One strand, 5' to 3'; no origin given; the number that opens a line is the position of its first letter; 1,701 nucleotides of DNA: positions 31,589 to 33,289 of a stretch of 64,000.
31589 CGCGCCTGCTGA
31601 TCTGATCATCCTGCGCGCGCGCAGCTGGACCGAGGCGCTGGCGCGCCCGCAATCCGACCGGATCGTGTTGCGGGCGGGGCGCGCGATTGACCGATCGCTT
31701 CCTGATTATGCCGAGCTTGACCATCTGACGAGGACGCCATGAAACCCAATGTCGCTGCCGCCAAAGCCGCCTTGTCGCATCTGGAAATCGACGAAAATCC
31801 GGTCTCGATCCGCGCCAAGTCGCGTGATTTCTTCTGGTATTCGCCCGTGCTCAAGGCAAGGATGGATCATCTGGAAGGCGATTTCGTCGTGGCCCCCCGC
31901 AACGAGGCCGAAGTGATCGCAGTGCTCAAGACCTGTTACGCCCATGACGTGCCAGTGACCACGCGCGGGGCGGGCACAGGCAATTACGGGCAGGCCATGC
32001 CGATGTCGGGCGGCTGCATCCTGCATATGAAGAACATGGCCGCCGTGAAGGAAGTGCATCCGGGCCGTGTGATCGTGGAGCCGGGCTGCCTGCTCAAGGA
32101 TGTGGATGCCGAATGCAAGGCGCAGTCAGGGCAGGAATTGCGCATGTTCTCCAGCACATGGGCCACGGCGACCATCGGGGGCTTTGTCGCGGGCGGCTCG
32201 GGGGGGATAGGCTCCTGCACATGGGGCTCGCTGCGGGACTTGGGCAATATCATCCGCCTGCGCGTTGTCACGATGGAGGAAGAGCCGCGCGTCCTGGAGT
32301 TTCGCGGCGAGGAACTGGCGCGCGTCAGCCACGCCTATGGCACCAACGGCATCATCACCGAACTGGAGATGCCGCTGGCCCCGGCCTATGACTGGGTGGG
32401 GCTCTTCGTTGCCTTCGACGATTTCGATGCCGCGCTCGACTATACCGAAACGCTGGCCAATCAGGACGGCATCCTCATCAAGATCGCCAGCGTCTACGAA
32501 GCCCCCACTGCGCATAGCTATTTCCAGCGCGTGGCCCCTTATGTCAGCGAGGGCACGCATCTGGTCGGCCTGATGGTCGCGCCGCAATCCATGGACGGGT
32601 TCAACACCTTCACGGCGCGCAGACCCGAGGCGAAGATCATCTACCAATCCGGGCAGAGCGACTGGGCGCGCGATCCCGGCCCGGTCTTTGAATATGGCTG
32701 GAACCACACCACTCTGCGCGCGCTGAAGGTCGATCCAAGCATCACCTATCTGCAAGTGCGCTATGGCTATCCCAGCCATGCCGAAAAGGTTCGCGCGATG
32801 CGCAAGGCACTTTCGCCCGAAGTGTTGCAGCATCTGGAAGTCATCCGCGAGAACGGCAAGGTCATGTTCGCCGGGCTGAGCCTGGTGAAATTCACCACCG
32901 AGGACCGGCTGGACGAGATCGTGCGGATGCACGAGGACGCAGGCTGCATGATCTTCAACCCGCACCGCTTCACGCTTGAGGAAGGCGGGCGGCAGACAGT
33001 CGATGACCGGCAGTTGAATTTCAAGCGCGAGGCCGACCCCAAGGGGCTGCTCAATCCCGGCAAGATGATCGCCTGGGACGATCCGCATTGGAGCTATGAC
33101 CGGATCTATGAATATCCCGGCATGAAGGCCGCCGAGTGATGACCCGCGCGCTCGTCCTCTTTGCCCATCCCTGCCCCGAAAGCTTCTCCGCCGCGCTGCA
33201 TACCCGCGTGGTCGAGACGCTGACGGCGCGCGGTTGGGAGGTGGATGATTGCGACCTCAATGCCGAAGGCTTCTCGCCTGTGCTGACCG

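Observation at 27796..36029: Nine-gene, translationally coupled uptake and catabolism operon for an unknown N-heterocycle (pteridine candidate)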

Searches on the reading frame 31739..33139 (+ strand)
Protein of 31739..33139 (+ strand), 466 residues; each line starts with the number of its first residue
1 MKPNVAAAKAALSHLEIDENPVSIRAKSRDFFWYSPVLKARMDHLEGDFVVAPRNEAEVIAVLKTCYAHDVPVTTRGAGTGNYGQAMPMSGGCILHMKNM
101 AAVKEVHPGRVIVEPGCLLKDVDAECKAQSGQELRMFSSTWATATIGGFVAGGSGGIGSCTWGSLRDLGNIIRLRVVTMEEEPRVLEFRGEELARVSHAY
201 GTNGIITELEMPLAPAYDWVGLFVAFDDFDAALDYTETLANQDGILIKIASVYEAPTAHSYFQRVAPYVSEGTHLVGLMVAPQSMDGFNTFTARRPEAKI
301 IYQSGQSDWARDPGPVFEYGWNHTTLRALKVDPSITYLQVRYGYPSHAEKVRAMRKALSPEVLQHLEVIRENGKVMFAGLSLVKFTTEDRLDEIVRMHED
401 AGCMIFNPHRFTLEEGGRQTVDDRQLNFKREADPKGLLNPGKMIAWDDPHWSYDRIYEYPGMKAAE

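Call 3: search_protein_families(library=pfam, proteins=[window:31739-33139:+])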
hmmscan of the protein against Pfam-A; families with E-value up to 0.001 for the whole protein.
window:31739-33139:+ (466 aa): 1 family
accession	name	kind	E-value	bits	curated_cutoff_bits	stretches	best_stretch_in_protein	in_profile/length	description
PF01565.28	FAD_binding_4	-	6.6e-26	91.1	26.4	1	48-180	2-132/139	FAD binding domain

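Call 4: search_protein_families(library=ncbifam, proteins=[window:31739-33139:+])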
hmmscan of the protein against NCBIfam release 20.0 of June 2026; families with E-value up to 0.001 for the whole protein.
window:31739-33139:+ (466 aa): 5 families
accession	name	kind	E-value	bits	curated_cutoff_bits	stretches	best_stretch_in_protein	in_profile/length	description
TIGR00387.1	glcD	equivalog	2.1e-21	76.2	567.9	1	50-220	1-177/413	glycolate oxidase subunit GlcD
NF008408.0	PRK11230.1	equivalog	2.2e-15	56.1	897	1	49-232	58-247/499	glycolate oxidase subunit GlcD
NF049975.1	2HglutDHaseYdiJ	equivalog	8.6e-09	33.7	1350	1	49-181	54-187/1018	D-2-hydroxyglutarate dehydrogenase YdiJ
NF008439.0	PRK11282.1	equivalog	1.3e-07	30.8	284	1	58-215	10-172/358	glycolate oxidase subunit GlcE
NF010480.0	PRK13905.1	equivalog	2.7e-06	26.4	259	1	48-193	35-178/303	UDP-N-acetylmuramate dehydrogenase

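Call 11: search_solved_structures(query=window:31739-33139:+, max_evalue=0.00001)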
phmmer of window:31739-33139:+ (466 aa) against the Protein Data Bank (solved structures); distinct sequences matched with E-value up to 0.00001: 7.
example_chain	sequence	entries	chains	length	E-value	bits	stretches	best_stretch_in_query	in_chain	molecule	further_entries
6v42_A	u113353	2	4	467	1.6e-174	584.2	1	4-465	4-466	FAD/FMN-containing dehydrogenase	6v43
8jdb_A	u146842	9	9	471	1.2e-12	50.6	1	48-237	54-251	Probable D-lactate dehydrogenase, mitochondrial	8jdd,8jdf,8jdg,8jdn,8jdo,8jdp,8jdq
8jdc_A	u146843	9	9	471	1.2e-12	50.6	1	48-237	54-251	Probable D-lactate dehydrogenase, mitochondrial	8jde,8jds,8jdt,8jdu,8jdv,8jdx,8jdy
7qh2_C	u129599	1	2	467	2.2e-11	46.4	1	52-265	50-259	Lactate dehydrogenase (NAD(+),ferredoxin) subunit LctD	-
9qgz_A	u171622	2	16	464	6.8e-11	44.8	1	50-222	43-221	Glycolate oxidase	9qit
3pm9_A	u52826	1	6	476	3.9e-09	38.9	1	48-218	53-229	Putative oxidoreductase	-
6lpn_A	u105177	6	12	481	2.4e-08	36.4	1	50-254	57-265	D-2-hydroxyglutarate dehydrogenase, mitochondrial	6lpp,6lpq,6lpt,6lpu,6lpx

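Call 16: search_solved_structures(query=window:31739-33139:+, max_evalue=1e-100, show_alignments=1)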
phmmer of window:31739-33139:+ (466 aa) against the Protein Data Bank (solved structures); distinct sequences matched with E-value up to 1e-100: 1.
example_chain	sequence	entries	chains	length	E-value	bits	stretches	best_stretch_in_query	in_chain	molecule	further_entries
6v42_A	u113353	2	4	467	1.6e-174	584.2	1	4-465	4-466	FAD/FMN-containing dehydrogenase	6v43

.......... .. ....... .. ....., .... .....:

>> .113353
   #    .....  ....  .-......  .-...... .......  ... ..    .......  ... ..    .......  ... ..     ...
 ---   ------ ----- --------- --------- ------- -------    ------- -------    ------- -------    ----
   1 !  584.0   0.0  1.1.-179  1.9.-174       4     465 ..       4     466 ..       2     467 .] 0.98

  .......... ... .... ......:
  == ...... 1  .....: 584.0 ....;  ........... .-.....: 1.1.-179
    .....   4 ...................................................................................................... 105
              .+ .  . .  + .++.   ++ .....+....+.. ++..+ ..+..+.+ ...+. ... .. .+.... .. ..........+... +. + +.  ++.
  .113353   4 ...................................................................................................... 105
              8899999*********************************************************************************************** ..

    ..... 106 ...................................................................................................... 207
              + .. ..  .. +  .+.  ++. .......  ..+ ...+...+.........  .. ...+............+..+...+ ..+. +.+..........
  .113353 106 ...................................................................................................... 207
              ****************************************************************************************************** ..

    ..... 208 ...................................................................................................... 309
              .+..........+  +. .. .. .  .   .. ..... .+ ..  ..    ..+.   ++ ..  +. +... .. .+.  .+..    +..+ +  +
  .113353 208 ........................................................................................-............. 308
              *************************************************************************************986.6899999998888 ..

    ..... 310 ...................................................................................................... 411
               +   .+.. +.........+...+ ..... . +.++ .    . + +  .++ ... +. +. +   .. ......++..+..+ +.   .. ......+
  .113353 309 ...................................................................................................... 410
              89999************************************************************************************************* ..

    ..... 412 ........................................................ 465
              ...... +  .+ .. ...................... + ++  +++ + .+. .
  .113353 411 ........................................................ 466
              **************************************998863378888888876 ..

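Call 17: find_homologous_proteins(query=window:31739-33139:+, max_evalue=1e-50)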
Query window:31739-33139:+ (466 aa): 7997 proteins with E <= 1e-50 among 8000 candidates; the best 120 are listed.
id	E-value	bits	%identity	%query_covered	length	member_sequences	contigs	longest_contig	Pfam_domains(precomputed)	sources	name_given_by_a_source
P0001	0.0e+0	1022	93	100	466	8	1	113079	PF01565.29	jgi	jgi:FAD/FMN-containing dehydrogenase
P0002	0.0e+0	1020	94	100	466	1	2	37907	PF01565.29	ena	-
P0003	0.0e+0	1019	94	100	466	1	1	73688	PF01565.29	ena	-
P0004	0.0e+0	1018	94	100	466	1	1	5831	PF01565.29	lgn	-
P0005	0.0e+0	1017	93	100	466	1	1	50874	PF01565.29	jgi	jgi:FAD/FMN-containing dehydrogenase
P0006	0.0e+0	1017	93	100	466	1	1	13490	PF01565.29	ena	-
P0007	0.0e+0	1017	93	100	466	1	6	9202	PF01565.29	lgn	-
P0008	0.0e+0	1017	93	100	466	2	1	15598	PF01565.29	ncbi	-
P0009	0.0e+0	1016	94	98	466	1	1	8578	PF01565.29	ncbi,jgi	-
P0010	0.0e+0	1016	93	100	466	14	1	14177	PF01565.29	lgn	-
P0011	0.0e+0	1016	94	100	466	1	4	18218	PF01565.29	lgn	-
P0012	0.0e+0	1015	93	100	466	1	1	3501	PF01565.29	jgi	jgi:FAD/FMN-containing dehydrogenase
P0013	0.0e+0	1015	92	100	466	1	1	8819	PF01565.29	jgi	jgi:FAD/FMN-containing dehydrogenase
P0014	0.0e+0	1012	93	100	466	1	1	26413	PF01565.29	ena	-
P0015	0.0e+0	1009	92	100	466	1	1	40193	PF01565.29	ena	-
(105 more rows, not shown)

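Call 27: search_dna_similar(query=window:31739-33139:+, collection=plasmids, mode=protein, max_rows=45, rows=spread, max_evalue=1e-40)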
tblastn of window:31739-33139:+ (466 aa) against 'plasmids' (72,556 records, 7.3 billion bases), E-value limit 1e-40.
Records with a match: 141; places in all: 142; records where one place covers at least 80% of the query: 141.
Best place of each record, by identity: 60-80% 4; <60% 137.
By first word of the organism name: Rhizobium 109; Pantoea 5; Agrobacterium 4; Klebsiella 4; Alloyangia 2; Pseudosulfitobacter 2; Palleronia 1; Pseudooceanicola 1; Paroceanicella 1; Sulfitobacter 1; and 11 more.
By predicted mobility (MOB-suite, as given by PLSDB): non-mobilizable 75; conjugative 63; mobilizable 3.
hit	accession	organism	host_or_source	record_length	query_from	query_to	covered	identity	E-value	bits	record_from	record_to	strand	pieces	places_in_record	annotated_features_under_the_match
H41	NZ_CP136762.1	Palleronia sp. LCG004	cell culture,Intertidal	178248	4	463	99%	73.5%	0e+0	670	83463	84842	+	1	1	FAD-binding oxidoreductase | cytosine deaminase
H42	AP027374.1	Sulfitobacter pontiacus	-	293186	1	464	100%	61.9%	5e-179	563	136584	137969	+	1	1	FAD-linked oxidase | amidohydrolase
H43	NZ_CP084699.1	Rhizobium ruizarguesonis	Pisum sativum L.,Cell culture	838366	1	464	100%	56.3%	9e-155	493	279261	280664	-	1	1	FAD-binding oxidoreductase | cytosine deaminase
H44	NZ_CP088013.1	Rhizobium sp. T136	Melilotus albus,Cell culture,root nodule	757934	3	464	99%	56.5%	7e-155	493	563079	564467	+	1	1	FAD-binding oxidoreductase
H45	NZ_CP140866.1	Rhizobium leguminosarum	Trifolium pratense,whole organism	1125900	1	464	100%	56.1%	1e-155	496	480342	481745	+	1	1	record has no annotation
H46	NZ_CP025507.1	Rhizobium leguminosarum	Pisum sativum,pea nodule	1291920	1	464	100%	56.1%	1e-155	496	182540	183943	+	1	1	record has no annotation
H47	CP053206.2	Rhizobium leguminosarum bv. trifolii TA1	Trifolium spumosum L. (Annual ...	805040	1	464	100%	56.1%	5e-155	494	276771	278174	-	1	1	FAD-binding oxidoreductase | cytosine deaminase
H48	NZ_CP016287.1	Rhizobium leguminosarum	Vavilovia formosa,cell culture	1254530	1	464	100%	55.9%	2e-155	495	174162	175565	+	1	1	record has no annotation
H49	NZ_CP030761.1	Rhizobium leguminosarum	Genomic DNA from Bacterial pure culture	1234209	1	464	100%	55.9%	2e-154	492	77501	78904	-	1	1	record has no annotation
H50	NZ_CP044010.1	Rhizobium sp. BG6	Prosopis cineraria,pure bacterial ...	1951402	3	464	99%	56.0%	3e-155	494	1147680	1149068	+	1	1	none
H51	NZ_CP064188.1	Rhizobium sp. 007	Onobrychis viciifolia,cell culture,root ...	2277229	3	464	99%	56.0%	1e-154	493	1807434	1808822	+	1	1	none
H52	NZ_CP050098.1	Rhizobium leguminosarum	Trifolium pratense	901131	1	464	100%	55.6%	2e-154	492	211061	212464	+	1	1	FAD-binding oxidoreductase | cytosine deaminase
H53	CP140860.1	Rhizobium ruizarguesonis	Trifolium pratense,whole organism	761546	1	464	100%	55.6%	3e-154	491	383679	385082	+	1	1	FAD-binding oxidoreductase | cytosine deaminase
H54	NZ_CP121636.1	Rhizobium leguminosarum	Trifolium ambiguum,cell culture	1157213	1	464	100%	55.6%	7e-154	491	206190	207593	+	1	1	record has no annotation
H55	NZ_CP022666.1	Rhizobium leguminosarum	single cell,root nodules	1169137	1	464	100%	55.6%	7e-154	491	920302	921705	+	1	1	record has no annotation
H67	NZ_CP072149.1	Rhizobium sp. K1/93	Himalayan blackberry,cell culture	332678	3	462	99%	55.6%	4e-153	488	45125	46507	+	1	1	FAD-binding oxidoreductase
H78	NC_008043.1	Ruegeria sp. TM1040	-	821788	10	448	94%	41.6%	1e-78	274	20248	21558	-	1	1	FAD-binding oxidoreductase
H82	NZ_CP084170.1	Klebsiella pneumoniae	Homo sapiens,blood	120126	5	446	95%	36.8%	4e-74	260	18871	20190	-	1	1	FAD-binding oxidoreductase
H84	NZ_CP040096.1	Pantoea sp. SO10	whole organism,soil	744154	17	447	92%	36.6%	5e-72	254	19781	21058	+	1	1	FAD-binding oxidoreductase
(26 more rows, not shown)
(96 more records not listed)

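Call 28: get_annotated_region(hit=H82, flank=8000)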
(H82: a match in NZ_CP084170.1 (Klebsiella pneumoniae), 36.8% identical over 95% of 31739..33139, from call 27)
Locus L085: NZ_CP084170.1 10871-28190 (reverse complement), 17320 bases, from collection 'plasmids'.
description: Klebsiella pneumoniae strain B17602 plasmid p2B17602, complete sequence
organism: Klebsiella pneumoniae (NCBI taxid 573)
taxonomy: Bacteria; Pseudomonadota; Gammaproteobacteria; Enterobacterales; Enterobacteriaceae; Klebsiella; Klebsiella pneumoniae
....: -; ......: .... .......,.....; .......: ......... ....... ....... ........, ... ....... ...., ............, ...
typing (MOB-suite, as given by PLSDB): non-mobilizable
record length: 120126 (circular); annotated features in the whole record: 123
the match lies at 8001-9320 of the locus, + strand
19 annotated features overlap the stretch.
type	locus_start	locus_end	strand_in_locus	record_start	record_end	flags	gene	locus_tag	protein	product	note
CDS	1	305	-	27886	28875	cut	-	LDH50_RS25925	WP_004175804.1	ABC transporter substrate-binding protein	-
CDS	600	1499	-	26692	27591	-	-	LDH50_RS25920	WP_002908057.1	LysR family transcriptional regulator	GO:0006355 - regulation of DNA-templated transcription [Evidence IEA]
CDS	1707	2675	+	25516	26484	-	-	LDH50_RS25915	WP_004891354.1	PDR/VanB family oxidoreductase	-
CDS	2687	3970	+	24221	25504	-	-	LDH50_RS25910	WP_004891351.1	amidohydrolase family protein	-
CDS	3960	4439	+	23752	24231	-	-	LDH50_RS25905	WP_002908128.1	RidA family protein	-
CDS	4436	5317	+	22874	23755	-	-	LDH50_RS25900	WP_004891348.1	creatininase family protein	-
CDS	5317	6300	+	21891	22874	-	-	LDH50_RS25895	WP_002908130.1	ABC transporter substrate-binding protein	-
CDS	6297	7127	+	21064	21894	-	-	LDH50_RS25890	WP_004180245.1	ABC transporter ATP-binding protein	-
CDS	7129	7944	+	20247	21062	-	-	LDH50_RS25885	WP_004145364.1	ABC transporter permease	-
CDS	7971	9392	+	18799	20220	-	-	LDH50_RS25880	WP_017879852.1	FAD-binding oxidoreductase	-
CDS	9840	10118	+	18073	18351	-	-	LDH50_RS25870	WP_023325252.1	hypothetical protein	-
CDS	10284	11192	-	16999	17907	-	-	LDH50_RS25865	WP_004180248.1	DUF535 family protein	-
CDS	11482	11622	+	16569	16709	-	-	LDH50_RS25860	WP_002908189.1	hypothetical protein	-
CDS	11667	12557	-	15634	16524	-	-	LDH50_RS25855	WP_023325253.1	LysR family transcriptional regulator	GO:0006355 - regulation of DNA-templated transcription [Evidence IEA]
CDS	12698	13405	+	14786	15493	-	-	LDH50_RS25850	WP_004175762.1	CoA transferase subunit A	-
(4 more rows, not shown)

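Call 29: get_annotated_region(hit=H78, flank=8000)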
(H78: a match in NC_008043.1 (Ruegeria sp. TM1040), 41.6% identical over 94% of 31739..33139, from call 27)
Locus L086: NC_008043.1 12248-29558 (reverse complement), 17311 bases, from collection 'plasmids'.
description: Ruegeria sp. TM1040 megaplasmid, complete sequence
organism: Ruegeria sp. TM1040 (NCBI taxid 292414)
taxonomy: Bacteria; Pseudomonadota; Alphaproteobacteria; Rhodobacterales; Roseobacteraceae; Ruegeria; Ruegeria sp. TM1040
host: -; source: -; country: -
typing (MOB-suite, as given by PLSDB): non-mobilizable
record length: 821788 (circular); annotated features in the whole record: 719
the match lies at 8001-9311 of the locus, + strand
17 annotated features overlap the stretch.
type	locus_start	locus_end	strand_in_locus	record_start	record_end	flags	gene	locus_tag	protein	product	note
CDS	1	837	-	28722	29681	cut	-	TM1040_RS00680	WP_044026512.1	L-threonylcarbamoyladenylate synthase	GO:0006400 - tRNA modification [Evidence IEA]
CDS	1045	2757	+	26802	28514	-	-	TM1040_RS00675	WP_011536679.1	acyl-CoA dehydrogenase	-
CDS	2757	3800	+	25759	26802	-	-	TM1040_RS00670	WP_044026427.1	MBL fold metallo-hydrolase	-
CDS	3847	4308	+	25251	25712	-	-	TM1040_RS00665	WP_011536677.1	DUF6173 family protein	-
CDS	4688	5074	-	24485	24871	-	-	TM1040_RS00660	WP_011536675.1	RidA family protein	-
CDS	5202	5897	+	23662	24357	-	-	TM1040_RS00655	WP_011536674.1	glutamine amidotransferase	-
CDS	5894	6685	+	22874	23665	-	-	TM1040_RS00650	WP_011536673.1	creatininase family protein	-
CDS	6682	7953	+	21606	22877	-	-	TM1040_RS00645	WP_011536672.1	amidohydrolase family protein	-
CDS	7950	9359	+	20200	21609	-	-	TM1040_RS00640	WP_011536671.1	FAD-binding oxidoreductase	-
CDS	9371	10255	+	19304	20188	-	-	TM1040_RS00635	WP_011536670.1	TauD/TfdA family dioxygenase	-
CDS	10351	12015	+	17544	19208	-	-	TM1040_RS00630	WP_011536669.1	ABC transporter substrate-binding protein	-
CDS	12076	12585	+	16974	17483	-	-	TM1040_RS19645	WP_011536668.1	DUF2165 domain-containing protein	-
CDS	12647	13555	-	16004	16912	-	-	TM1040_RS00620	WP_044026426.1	hypothetical protein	-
CDS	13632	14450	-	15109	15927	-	-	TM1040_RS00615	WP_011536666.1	hypothetical protein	-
CDS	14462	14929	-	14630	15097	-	-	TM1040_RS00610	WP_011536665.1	hypothetical protein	-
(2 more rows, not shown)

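Call 30: get_annotated_region(hit=H84, flank=8000)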
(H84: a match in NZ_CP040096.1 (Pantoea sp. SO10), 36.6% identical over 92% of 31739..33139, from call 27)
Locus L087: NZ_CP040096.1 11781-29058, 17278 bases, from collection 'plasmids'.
description: Pantoea sp. SO10 plasmid unnamed1, complete sequence
organism: Pantoea sp. SO10 (NCBI taxid 2575375)
taxonomy: Bacteria; Pseudomonadota; Gammaproteobacteria; Enterobacterales; Erwiniaceae; Pantoea; Pantoea sp. SO10
host: -; source: whole organism,soil; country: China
typing (MOB-suite, as given by PLSDB): non-mobilizable; replicon rep_cluster_1232
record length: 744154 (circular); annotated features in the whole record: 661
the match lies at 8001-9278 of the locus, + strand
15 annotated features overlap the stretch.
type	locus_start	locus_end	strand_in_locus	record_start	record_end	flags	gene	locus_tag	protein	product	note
CDS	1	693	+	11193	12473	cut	-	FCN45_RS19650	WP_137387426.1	glycoside hydrolase family 10 protein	-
CDS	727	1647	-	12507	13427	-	-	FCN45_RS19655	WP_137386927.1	LysR substrate-binding domain-containing protein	-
CDS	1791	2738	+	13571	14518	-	-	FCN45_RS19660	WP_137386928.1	PDR/VanB family oxidoreductase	-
CDS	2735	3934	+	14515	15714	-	-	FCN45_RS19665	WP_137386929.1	amidohydrolase family protein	-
CDS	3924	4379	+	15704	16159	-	-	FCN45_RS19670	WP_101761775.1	RidA family protein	-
CDS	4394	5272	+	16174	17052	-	-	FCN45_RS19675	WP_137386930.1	creatininase family protein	-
CDS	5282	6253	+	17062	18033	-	-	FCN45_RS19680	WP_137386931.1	ABC transporter substrate-binding protein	-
CDS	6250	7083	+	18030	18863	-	-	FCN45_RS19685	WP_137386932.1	ABC transporter ATP-binding protein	GO:0006810 - transport [Evidence IEA]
CDS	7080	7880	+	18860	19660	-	-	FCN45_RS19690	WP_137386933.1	ABC transporter permease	-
CDS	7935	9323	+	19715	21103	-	-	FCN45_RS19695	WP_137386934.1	FAD-binding oxidoreductase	-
CDS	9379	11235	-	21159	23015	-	-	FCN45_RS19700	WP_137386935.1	hypothetical protein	-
CDS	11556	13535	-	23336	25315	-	-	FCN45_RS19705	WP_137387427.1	autotransporter domain-containing protein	-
CDS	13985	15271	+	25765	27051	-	-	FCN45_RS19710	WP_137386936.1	PAS domain-containing methyl-accepting chemotaxis protein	GO:0006935 - chemotaxis [Evidence IEA]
CDS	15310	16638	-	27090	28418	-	-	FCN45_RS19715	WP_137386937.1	FAD-binding oxidoreductase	-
CDS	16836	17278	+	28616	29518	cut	-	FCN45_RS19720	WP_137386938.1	metal ABC transporter substrate-binding protein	GO:0030001 - metal ion transport [Evidence IEA]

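Call 61: search_protein_families(library=ncbifam, proteins=[L085:2687-3970:+, L086:6682-7953:+, L087:2735-3934:+], max_evalue=1e-20)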
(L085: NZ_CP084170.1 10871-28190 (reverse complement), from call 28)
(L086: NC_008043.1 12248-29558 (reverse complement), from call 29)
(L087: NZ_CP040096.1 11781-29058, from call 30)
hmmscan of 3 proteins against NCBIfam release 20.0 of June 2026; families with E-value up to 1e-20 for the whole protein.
L085:2687-3970:+ (427 aa): 4 families
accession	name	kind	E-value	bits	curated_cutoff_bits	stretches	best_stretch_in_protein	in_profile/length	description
NF005759.0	PRK07583.1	equivalog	4.5e-68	229.9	403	1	13-417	15-424/438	cytosine deaminase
NF005748.0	PRK07572.1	subfamily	1.3e-32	113.4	438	1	38-415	18-401/426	cytosine deaminase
NF006685.0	PRK09230.1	subfamily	8.3e-32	110.1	483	1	32-396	14-385/426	cytosine deaminase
NF004636.0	PRK05985.1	subfamily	3e-30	105.4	408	1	37-417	17-391/398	amidohydrolase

L086:6682-7953:+ (423 aa): 4 families
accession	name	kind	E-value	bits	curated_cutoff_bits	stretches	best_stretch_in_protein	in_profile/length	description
NF005759.0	PRK07583.1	equivalog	6.1e-80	269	403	1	17-407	11-407/438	cytosine deaminase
NF005748.0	PRK07572.1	subfamily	2.7e-31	109.1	438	1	68-400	46-379/426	cytosine deaminase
NF006685.0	PRK09230.1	subfamily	1.7e-29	102.5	483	1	68-392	50-375/426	cytosine deaminase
NF004636.0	PRK05985.1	subfamily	3.7e-26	91.8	408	1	68-407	47-374/398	amidohydrolase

L087:2735-3934:+ (399 aa): 4 families
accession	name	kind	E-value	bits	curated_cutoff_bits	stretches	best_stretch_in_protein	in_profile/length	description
NF005759.0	PRK07583.1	equivalog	4.7e-65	220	403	1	48-354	60-369/438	cytosine deaminase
NF005748.0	PRK07572.1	subfamily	7.4e-29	101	438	1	44-346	32-339/426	cytosine deaminase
NF006685.0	PRK09230.1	subfamily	1.7e-27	95.9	483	1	47-343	39-340/426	cytosine deaminase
NF004636.0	PRK05985.1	subfamily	3.2e-22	78.9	408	1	47-349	36-328/398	amidohydrolase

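Call 67: get_annotated_region(hit=H42, flank=12000)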
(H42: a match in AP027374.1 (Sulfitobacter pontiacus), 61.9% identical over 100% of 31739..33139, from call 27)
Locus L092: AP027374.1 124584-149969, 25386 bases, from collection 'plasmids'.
description: Sulfitobacter pontiacus BL28 plasmid p2 DNA, complete sequence
organism: Sulfitobacter pontiacus (NCBI taxid 60137)
taxonomy: Bacteria; Pseudomonadota; Alphaproteobacteria; Rhodobacterales; Roseobacteraceae; Sulfitobacter; Sulfitobacter pontiacus
host: -; source: -; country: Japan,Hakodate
typing (MOB-suite, as given by PLSDB): non-mobilizable
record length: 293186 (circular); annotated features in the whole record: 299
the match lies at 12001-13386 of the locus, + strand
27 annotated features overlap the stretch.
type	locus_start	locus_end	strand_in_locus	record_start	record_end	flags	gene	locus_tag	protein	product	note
CDS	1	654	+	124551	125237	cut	-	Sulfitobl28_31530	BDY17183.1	hypothetical protein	-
CDS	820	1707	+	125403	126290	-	-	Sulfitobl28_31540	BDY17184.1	membrane protein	-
CDS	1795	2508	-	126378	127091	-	-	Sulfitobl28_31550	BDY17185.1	hypothetical protein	-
CDS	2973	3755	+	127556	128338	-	-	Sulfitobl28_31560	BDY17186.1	hypothetical protein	-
CDS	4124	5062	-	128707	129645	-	-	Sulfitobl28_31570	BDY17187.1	amidinotransferase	-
CDS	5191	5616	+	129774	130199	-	-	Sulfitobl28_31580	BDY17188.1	AsnC family transcriptional regulator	-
CDS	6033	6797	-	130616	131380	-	-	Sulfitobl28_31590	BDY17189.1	hypothetical protein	-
CDS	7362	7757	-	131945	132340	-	-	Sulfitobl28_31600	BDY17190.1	enamine deaminase RidA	-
CDS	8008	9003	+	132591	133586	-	-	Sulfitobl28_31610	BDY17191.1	ABC transporter permease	-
CDS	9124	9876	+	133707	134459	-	-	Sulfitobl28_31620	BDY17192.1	nitrate/sulfonate/bicarbonate ABC transporter ATP-binding protein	-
CDS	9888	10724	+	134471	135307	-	-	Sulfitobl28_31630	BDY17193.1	ABC transporter ATP-binding protein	-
CDS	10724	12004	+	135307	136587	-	-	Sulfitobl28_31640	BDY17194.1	amidohydrolase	-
CDS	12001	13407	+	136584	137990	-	-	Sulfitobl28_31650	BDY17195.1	FAD-linked oxidase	-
CDS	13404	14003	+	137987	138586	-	-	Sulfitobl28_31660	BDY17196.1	NAD(P)H dehydrogenase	-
CDS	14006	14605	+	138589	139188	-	-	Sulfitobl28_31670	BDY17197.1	NAD(P)H dehydrogenase (quinone)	-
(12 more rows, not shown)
